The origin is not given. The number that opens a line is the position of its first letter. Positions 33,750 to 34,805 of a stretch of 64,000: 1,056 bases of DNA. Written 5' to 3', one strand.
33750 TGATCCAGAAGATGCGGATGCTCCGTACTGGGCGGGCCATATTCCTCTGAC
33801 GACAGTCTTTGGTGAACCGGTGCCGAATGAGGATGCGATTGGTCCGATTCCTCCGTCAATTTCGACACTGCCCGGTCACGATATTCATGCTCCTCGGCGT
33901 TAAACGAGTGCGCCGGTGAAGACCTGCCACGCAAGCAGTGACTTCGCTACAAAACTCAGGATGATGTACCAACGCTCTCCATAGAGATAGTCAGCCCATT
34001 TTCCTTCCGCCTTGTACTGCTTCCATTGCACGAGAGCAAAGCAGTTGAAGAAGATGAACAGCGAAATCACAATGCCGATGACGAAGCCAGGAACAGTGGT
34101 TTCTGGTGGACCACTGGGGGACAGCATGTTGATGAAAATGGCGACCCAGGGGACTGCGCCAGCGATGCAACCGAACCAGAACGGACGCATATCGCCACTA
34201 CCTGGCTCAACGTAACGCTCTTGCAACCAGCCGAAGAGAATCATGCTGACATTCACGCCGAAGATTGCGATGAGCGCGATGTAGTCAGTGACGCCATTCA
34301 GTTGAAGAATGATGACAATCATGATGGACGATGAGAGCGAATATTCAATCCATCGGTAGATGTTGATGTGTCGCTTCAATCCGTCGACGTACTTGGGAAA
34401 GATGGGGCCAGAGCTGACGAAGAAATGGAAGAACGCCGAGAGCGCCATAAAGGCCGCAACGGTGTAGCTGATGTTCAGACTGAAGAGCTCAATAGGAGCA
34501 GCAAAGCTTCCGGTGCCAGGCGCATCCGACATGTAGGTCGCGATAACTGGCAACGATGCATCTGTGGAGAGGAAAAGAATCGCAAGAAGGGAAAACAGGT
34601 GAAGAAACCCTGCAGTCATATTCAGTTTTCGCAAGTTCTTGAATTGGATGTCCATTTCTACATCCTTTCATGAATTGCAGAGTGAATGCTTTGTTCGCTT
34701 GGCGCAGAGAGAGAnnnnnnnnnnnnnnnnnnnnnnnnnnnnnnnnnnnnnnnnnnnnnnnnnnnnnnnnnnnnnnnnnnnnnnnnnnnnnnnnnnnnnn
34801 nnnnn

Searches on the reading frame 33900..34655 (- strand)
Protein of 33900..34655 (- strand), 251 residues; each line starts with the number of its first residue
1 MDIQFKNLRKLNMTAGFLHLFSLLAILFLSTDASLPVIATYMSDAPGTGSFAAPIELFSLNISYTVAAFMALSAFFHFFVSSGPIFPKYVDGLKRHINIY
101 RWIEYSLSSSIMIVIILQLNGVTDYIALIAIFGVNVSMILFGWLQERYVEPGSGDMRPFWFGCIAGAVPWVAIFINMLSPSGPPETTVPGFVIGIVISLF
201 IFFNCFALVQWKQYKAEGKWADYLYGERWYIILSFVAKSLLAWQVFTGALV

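Call 3: search_protein_families(library=pfam, proteins=[window:33900-34655:-], max_evalue=0.01)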
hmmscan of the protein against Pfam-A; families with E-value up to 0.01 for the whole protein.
window:33900-34655:- (251 aa): 1 family
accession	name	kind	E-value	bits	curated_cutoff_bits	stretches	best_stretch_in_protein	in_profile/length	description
PF18761.7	Heliorhodopsin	-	3.5e-91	305.3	26.7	1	8-250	1-242/242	Heliorhodopsin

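Call 7: find_related_loci(query=window:33900-34655:-, collection=genome_contigs, flank=10000)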
Query window:33900-34655:- (251 aa) in genome_contigs; peptide patterns used: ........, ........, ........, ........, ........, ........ (x = any residue, [..] = any of these).
192 stretches matched a pattern; 74 encode a relative of the query (tblastn E <= 1e-3); 74 distinct loci.
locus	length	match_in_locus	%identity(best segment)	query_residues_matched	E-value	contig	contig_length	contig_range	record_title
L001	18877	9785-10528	93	4-251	5e-154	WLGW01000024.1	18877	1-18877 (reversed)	MAG: Actinomycetota bacterium isolate UFOp-RE-27jun17-67 RE-27jun17-67-c24, whole genome shotgun sequence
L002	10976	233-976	92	4-251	4e-152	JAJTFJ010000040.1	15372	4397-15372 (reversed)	MAG: Ilumatobacteraceae bacterium isolate 49618_E24 Sample_49618_scaffold_9695, whole genome shotgun sequence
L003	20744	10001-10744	89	4-251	1e-149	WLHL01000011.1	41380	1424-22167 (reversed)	MAG: Actinomycetota bacterium isolate UFOp-RE-4nov15-221 RE-4nov15-221-c11, whole genome shotgun sequence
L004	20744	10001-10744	88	4-251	2e-148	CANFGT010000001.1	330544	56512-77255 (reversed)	MAG: Acidimicrobiaceae bacterium isolate Jr-14may18-92 genome assembly, contig: Jr-14may18-C10, whole genome shotgun seq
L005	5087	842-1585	91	4-251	2e-146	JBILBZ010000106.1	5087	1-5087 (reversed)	MAG: Ilumatobacteraceae bacterium isolate ME2016-06-13_3300042447_group7_bin3 Rohwer_bin72_scaffold_12931_c1, whole geno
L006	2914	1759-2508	77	1-250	1e-140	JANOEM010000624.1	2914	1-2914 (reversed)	MAG: Actinomycetes bacterium isolate SOY_65_metabat_270 SOY_65_k141_254250, whole genome shotgun sequence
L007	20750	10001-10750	78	1-250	1e-134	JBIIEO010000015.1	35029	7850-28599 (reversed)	MAG: Ilumatobacteraceae bacterium isolate ME2000-10-10pf_3300042337_group1_bin21 Rohwer_bin79_scaffold_418_c1, whole gen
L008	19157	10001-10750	76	1-250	2e-131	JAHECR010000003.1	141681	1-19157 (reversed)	MAG: Acidimicrobiaceae bacterium isolate Ww174 NODE_94_length_141681_cov_4.676024, whole genome shotgun sequence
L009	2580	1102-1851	76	1-250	5e-138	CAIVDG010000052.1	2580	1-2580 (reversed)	MAG: uncultured Acidimicrobiaceae bacterium isolate ErkenSummer_bin-1029 genome assembly, contig: bin-1029:052/416, whol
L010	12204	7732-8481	77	1-250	6e-131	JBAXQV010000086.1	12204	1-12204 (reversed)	MAG: Actinomycetota bacterium isolate ELA566 MAG566_86, whole genome shotgun sequence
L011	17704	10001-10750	76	1-250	1e-130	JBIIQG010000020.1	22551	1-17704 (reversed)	MAG: Ilumatobacteraceae bacterium isolate ME2003-07-11_3300042290_group2_bin162 Rohwer_bin51_scaffold_407_c1, whole geno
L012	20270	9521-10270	78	1-250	3e-130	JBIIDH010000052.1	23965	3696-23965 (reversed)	MAG: Ilumatobacteraceae bacterium isolate ME2000-08-17pf_3300042335_group1_bin16 Rohwer_bin98_scaffold_1199_c1, whole ge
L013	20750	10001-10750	76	1-250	3e-130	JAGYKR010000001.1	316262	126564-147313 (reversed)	MAG: Ilumatobacteraceae bacterium isolate M30B72 1, whole genome shotgun sequence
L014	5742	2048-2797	76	1-250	3e-130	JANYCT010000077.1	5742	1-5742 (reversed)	MAG: Actinomycetes bacterium isolate 336R_metabinner_2 336R_k141_245891, whole genome shotgun sequence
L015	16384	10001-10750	78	1-250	5e-130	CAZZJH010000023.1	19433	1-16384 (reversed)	MAG TPA_asm: uncultured Acidimicrobium sp. isolate SRP124364_co1_321 genome assembly, contig: NODE_2728_length_19433_cov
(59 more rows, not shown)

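Call 25: find_related_loci(query=A1, collection=genome_contigs, flank=10000)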
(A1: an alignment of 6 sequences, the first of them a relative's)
Query A1 (221 aa) in genome_contigs; peptide patterns used: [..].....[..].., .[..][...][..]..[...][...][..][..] (x = any residue, [..] = any of these).
600 stretches matched a pattern (row limit reached: there are more); 455 encode a relative of the query (tblastn E <= 1e-3); the best 80 are kept; 80 distinct loci.
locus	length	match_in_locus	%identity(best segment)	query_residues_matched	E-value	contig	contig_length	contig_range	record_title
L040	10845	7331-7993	100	1-221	7e-148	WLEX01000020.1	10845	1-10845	MAG: Actinomycetota bacterium isolate UFOp-RE-20APR16-275 RE-20APR16-275-c20, whole genome shotgun sequence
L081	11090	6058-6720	46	1-221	2e-59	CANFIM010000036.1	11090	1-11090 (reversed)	MAG: Acidimicrobiaceae bacterium isolate Jr-14may18-13 genome assembly, contig: Jr-14may18-C9357, whole genome shotgun s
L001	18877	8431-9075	47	1-219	6e-58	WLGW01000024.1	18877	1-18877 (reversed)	MAG: Actinomycetota bacterium isolate UFOp-RE-27jun17-67 RE-27jun17-67-c24, whole genome shotgun sequence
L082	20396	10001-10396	38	85-216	8e-23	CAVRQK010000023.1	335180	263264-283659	MAG: uncultured Solirubrobacteraceae bacterium isolate MFD01188.bin.3.182 genome assembly, contig: contig_95698, whole g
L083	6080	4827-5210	42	91-218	2e-22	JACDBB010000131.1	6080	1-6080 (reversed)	MAG: Euzebyales bacterium isolate MGR_bin271 SD2897-2912_k127_642767, whole genome shotgun sequence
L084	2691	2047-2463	38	78-216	5e-22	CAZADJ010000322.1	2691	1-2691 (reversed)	MAG TPA_asm: uncultured Actinomycetota bacterium isolate SRP284430_co1_153 genome assembly, contig: NODE_43047_length_26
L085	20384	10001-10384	36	87-215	9e-22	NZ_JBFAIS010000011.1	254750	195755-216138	Streptomyces sp. NPDC050617 NPDC050617_39_H2.ctg-0011, whole genome shotgun sequence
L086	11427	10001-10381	39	91-217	1e-21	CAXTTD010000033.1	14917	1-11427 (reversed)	MAG TPA_asm: uncultured Solirubrobacteraceae bacterium isolate public_SRR14722071_metawrap_bin.5 genome assembly, contig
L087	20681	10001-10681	30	5-216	1e-21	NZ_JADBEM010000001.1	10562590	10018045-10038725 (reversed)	Actinopolymorpha pittospori strain DSM 45354 Ga0310431_01, whole genome shotgun sequence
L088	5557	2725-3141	38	77-217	1e-21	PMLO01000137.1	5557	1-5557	MAG: Propionibacteriaceae bacterium isolate fen_668 73.20120600_E1D.105_contig_236994, whole genome shotgun sequence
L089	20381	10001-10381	38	91-217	3e-21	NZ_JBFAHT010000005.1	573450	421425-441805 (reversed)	Nocardia sp. NPDC050712 NPDC050712_150_C6.ctg-0005, whole genome shotgun sequence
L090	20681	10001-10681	30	6-217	4e-21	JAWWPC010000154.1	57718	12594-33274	MAG: Kribbellaceae bacterium isolate BP_361 scaffold_1489154, whole genome shotgun sequence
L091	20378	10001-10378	39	91-216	4e-21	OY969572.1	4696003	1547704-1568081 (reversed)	MAG: uncultured Solirubrobacteraceae bacterium isolate MFD00731.bin.c.2 genome assembly, chromosome: 1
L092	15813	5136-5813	31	6-216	5e-21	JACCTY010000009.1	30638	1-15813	MAG: Geodermatophilaceae bacterium isolate MGR_bin86 SD2897-2912_k127_6953361, whole genome shotgun sequence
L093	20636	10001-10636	32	7-216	5e-21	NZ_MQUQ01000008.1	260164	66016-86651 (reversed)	Amycolatopsis coloradensis strain DSM 44225 contig_8, whole genome shotgun sequence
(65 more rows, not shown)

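Call 44: search_solved_structures(query=A1, max_evalue=1)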
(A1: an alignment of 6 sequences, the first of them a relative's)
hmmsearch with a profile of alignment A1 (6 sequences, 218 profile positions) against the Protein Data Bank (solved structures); distinct sequences matched with E-value up to 1: 12.
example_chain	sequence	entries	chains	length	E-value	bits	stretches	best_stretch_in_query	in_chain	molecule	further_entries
6wsh_A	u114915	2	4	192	0.00034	23.2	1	149-212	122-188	Response regulator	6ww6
4akk_A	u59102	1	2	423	0.00062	22.4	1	146-205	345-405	NITRATE REGULATORY PROTEIN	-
4mn7_A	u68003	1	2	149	0.00091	21.9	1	98-143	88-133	Putative uncharacterized protein Ta0848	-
4mmn_A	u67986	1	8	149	0.00094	21.8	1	98-143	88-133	Putative uncharacterized protein Ta0848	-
1s8n_A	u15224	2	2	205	0.0017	20.9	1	144-215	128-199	putative antiterminator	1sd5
5w10_A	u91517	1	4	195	0.0075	18.9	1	102-153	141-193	cGMP-specific phosphodiesterase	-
6hmj_A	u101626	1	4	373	0.021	17.4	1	160-217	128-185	Putative PAS/PAC sensor protein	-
3e0y_A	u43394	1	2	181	0.18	14.3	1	101-155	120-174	Conserved domain protein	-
1qo0_D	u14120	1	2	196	0.22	14.1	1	157-212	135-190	AMIR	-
4d3y_A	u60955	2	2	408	0.33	13.5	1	146-174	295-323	LEGUMAIN | PROLEGUMAIN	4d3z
8w26_A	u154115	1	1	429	0.41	13.2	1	102-159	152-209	histidine kinase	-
8dgd_A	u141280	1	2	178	0.75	12.3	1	99-124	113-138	GAF domain-containing protein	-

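Call 45: search_protein_families(library=pfam, alignment_id=A1, max_evalue=0.01)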
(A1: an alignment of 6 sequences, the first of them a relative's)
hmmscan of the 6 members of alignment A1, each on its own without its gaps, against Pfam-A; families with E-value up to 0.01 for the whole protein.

A. member 1, L040:7331-7993:+ (221 aa): 3 families
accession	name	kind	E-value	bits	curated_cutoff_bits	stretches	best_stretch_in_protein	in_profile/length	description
PF03861.19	ANTAR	-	5.4e-16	58.6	27.3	1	164-216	2-54/54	ANTAR domain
PF13185.12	GAF_2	-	0.001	19.7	28.6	1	101-149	87-135/136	GAF domain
PF01590.32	GAF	-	0.0031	18.5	22.4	0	91-149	72-133/133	GAF domain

B. families by the number of members that match (of 6 scanned): 4 families
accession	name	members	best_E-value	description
PF03861.19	ANTAR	6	3.8e-16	ANTAR domain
PF13185.12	GAF_2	5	1.1e-07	GAF domain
PF01590.32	GAF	4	2.3e-07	GAF domain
PF13492.12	GAF_3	3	8.4e-07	GAF domain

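Call 58: search_solved_structures(query=window:33900-34655:-, max_evalue=0.001, show_alignments=1)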
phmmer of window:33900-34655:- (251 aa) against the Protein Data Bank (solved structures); distinct sequences matched with E-value up to 0.001: 6.
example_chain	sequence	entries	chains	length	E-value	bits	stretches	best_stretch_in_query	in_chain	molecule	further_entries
6uh3_A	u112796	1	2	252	1.2e-91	310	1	4-251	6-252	Heliorhodopsin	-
9ljj_A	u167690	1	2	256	1.2e-91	309.9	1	4-251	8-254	Heliorhodopsin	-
6su3_X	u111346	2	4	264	1.4e-91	309.7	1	4-251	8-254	48C12 heliorhodopsin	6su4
6is6_A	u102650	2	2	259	1.2e-52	182.1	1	2-250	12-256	heliorhodopsin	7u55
7clj_A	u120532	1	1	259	3.1e-52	180.8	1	2-250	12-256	heliorhodopsin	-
9vfc_A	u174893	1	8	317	3.7e-35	124.8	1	37-249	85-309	heliorhodopsin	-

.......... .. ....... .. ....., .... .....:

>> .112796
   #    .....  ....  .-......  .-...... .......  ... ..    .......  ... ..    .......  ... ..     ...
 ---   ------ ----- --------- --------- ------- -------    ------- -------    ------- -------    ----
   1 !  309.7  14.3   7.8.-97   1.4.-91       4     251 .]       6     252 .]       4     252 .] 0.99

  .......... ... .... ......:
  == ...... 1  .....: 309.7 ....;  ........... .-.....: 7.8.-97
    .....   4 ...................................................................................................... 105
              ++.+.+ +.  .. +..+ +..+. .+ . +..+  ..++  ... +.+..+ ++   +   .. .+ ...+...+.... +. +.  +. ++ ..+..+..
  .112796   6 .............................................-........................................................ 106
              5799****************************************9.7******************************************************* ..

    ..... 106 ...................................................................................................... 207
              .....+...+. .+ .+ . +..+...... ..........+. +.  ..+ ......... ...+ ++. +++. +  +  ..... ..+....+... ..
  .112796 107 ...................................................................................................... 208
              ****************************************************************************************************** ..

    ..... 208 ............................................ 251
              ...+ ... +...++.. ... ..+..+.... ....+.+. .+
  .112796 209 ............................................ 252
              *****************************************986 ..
